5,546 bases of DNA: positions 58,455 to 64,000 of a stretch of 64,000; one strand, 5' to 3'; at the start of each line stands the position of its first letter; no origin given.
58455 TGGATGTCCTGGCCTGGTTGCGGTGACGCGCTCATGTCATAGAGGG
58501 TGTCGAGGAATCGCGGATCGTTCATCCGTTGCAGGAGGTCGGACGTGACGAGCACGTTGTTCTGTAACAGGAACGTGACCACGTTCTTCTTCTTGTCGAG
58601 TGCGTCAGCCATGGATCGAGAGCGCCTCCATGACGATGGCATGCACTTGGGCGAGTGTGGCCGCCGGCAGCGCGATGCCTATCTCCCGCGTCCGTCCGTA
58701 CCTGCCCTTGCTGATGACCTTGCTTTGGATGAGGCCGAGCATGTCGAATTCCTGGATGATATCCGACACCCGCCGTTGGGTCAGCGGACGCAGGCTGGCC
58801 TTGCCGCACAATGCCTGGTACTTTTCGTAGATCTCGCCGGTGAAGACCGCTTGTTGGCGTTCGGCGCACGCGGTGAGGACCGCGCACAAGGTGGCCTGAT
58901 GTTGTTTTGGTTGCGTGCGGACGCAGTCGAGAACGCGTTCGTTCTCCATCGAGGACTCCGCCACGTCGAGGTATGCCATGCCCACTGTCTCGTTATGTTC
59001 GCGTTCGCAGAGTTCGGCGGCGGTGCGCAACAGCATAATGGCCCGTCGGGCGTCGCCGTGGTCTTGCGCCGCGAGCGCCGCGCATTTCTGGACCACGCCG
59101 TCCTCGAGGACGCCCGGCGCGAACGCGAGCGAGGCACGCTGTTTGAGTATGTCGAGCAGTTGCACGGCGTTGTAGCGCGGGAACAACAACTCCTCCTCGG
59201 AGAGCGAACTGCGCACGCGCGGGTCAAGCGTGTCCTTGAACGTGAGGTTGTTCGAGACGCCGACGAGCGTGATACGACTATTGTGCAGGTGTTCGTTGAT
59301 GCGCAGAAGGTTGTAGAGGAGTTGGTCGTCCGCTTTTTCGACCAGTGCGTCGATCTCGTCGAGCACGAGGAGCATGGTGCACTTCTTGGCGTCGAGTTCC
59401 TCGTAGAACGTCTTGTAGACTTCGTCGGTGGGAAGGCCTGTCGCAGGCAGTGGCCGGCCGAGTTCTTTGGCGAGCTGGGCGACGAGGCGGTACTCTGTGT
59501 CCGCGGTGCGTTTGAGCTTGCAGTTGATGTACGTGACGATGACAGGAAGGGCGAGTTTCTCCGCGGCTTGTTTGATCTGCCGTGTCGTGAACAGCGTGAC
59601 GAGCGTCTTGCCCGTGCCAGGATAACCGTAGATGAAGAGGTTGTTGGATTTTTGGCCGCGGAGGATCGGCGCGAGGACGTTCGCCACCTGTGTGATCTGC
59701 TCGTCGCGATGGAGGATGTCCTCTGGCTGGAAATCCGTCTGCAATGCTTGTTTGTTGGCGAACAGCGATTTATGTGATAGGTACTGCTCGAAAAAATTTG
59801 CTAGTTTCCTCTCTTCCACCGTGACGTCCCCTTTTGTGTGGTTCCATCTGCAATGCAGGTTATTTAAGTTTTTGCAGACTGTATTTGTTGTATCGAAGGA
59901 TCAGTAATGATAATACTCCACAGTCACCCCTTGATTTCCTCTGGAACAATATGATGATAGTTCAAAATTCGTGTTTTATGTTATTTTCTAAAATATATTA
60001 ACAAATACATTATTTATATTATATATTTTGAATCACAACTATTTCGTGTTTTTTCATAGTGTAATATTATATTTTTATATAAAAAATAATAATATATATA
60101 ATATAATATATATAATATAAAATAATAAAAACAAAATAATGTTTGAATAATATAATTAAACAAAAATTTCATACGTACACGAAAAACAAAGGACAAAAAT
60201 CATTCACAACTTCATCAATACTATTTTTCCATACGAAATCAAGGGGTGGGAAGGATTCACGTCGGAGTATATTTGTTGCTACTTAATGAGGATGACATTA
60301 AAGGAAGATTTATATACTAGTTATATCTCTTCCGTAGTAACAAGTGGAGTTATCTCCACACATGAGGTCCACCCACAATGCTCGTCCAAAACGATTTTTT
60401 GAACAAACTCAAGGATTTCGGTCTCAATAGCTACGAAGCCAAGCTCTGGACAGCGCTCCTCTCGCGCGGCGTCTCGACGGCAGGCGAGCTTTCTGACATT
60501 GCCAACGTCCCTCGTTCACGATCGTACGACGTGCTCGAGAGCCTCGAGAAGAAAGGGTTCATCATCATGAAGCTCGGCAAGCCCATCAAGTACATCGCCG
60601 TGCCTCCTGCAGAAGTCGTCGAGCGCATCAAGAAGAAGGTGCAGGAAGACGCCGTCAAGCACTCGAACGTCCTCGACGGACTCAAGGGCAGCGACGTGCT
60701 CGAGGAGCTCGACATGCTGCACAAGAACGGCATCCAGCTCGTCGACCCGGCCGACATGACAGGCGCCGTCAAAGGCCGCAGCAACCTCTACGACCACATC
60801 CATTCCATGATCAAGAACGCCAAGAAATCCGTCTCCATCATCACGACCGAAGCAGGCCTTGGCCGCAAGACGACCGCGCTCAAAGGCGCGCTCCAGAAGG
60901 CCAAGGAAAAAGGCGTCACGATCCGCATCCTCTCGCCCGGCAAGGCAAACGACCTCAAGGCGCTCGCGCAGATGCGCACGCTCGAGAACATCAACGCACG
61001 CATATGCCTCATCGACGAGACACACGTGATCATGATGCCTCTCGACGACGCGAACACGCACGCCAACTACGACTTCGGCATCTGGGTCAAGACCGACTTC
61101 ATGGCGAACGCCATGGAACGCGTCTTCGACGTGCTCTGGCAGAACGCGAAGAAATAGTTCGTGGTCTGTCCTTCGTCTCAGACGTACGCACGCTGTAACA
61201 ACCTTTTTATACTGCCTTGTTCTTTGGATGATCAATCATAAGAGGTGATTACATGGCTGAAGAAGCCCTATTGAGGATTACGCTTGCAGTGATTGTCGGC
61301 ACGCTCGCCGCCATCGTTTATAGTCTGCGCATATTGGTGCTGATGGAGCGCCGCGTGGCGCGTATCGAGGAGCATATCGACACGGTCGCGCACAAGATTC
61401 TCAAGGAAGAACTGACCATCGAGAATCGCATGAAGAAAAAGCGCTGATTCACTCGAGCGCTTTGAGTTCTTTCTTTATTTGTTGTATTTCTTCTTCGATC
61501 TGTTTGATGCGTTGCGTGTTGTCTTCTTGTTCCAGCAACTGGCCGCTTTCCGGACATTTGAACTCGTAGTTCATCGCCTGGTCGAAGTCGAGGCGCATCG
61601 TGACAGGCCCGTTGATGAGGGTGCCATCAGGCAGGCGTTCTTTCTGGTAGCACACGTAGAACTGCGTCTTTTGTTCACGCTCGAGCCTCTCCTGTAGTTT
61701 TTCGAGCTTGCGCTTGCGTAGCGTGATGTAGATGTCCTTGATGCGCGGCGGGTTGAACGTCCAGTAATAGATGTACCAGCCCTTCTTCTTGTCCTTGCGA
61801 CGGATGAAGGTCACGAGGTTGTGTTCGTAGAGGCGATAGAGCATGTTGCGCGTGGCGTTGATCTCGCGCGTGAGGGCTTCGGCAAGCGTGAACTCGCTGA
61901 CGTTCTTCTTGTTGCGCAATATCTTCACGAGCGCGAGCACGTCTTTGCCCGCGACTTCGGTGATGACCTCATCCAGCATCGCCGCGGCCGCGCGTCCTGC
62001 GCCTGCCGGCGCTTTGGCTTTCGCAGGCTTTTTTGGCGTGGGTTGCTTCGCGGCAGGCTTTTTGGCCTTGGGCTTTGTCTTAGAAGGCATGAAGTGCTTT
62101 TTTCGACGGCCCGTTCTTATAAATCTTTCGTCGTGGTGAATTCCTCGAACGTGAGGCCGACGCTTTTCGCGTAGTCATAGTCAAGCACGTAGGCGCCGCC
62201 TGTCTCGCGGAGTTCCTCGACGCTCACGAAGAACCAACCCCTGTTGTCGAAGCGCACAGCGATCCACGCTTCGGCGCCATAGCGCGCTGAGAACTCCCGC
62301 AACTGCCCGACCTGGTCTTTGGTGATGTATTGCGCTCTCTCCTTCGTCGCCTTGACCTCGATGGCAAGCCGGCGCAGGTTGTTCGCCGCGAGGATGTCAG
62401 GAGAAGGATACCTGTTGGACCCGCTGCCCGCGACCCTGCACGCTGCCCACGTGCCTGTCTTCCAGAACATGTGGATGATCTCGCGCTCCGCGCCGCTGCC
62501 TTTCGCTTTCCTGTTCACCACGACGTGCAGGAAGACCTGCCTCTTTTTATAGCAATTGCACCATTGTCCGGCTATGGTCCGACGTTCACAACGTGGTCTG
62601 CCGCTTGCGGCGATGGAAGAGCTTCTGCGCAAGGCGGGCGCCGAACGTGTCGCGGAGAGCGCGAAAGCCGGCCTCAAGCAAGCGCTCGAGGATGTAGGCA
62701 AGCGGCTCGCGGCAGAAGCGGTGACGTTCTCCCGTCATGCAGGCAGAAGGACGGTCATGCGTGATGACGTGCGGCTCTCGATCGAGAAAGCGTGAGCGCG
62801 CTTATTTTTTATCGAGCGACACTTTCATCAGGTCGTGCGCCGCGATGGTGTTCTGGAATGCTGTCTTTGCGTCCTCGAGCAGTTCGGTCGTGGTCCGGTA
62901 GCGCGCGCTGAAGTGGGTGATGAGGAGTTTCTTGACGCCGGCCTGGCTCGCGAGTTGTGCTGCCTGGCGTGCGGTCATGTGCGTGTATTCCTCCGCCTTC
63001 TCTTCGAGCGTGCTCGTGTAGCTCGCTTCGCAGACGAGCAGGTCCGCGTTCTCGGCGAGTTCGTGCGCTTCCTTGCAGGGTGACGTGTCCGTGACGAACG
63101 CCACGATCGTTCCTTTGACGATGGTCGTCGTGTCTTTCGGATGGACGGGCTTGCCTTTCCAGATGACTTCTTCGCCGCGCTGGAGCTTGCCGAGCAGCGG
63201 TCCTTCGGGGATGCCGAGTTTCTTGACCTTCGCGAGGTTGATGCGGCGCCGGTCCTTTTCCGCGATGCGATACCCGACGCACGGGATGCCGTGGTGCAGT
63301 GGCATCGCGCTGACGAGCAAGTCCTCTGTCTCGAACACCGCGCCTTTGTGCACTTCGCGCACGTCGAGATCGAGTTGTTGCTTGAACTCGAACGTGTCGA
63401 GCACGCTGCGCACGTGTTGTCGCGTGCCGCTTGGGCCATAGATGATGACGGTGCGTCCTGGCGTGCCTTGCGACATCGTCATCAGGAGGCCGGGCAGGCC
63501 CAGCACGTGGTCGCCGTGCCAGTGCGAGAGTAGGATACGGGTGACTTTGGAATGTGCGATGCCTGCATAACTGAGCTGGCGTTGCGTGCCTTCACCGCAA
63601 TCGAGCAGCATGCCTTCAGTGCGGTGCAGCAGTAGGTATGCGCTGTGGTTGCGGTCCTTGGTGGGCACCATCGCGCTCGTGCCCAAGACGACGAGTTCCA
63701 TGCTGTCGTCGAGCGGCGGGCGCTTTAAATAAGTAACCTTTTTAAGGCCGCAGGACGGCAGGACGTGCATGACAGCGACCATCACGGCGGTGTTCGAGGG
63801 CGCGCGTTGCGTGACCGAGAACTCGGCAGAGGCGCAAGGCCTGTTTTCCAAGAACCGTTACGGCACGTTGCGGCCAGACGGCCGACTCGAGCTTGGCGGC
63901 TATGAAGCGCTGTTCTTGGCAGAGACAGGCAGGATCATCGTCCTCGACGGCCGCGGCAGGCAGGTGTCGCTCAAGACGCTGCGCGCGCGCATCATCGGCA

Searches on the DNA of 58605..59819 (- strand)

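Call 46: search_rna_families(sources=[L012, L018, L023, L037], threshold=gathering)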
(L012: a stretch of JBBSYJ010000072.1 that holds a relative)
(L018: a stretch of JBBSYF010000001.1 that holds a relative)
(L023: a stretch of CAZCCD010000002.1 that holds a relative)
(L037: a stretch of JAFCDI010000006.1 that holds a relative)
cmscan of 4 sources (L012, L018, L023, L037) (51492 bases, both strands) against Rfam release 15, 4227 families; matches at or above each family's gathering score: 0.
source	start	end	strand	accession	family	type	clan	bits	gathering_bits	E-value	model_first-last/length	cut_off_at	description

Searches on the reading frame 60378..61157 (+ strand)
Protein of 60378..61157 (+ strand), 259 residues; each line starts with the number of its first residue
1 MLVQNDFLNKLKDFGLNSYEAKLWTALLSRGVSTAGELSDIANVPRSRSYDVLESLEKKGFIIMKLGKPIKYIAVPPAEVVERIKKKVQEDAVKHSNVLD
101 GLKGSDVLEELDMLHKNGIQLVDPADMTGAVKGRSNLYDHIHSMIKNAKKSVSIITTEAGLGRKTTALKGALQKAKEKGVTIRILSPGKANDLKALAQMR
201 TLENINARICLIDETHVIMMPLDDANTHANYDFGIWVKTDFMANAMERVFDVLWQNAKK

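Call 9: search_protein_families(library=pfam, proteins=[window:60378-61157:+])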
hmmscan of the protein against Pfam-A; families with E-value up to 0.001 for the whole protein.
window:60378-61157:+ (259 aa): 3 families
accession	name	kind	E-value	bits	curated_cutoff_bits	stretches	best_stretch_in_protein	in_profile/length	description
PF01978.25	TrmB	-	8.1e-21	74.1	25.6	1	11-77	1-67/68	Sugar-specific transcriptional regulator TrmB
PF13091.12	PLDc_2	-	2.7e-06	27.7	27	1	143-254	3-132/132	PLD-like domain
PF11495.14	Regulator_TrmB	-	2e-05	24.4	22.2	1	131-258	5-133/233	Archaeal transcriptional regulator TrmB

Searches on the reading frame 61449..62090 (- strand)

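Call 9: search_protein_families(library=pfam, proteins=[window:61449-62090:-])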
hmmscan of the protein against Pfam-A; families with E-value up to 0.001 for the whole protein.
window:61449-62090:- (213 aa): 1 family
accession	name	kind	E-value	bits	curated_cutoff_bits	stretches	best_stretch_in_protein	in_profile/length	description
PF02002.24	TFIIE_alpha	-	1.8e-16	60.4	22.9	1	38-139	2-103/105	TFIIE alpha subunit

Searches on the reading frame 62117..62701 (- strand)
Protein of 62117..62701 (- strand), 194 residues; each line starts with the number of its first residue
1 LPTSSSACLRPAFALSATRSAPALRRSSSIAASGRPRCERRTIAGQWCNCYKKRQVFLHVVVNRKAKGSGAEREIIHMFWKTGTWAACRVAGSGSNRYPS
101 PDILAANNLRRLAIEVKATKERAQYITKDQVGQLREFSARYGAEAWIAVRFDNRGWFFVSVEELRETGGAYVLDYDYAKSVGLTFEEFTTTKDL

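Call 9: search_protein_families(library=pfam, proteins=[window:62117-62701:-])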
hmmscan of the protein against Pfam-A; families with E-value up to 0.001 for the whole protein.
window:62117-62701:- (194 aa): 1 family
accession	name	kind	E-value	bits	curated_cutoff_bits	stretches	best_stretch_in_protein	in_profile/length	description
PF01870.24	Hjc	-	4.5e-25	87.9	21.1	1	71-162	2-92/93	Archaeal holliday junction resolvase (hjc)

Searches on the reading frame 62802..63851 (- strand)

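Call 9: search_protein_families(library=pfam, proteins=[window:62802-63851:-])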
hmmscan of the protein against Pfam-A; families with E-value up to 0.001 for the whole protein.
window:62802-63851:- (349 aa): 3 families
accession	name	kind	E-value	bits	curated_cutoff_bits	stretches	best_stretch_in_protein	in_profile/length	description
PF12706.13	Lactamase_B_2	-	9.9e-22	78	27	2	82-203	4-136/200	Beta-lactamase superfamily domain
PF00753.33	Lactamase_B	-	5.8e-11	43.1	22.7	1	66-194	3-138/196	Metallo-beta-lactamase superfamily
PF13691.12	Lactamase_B_4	-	0.00018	21.5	27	1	61-116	4-61/63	tRNase Z endonuclease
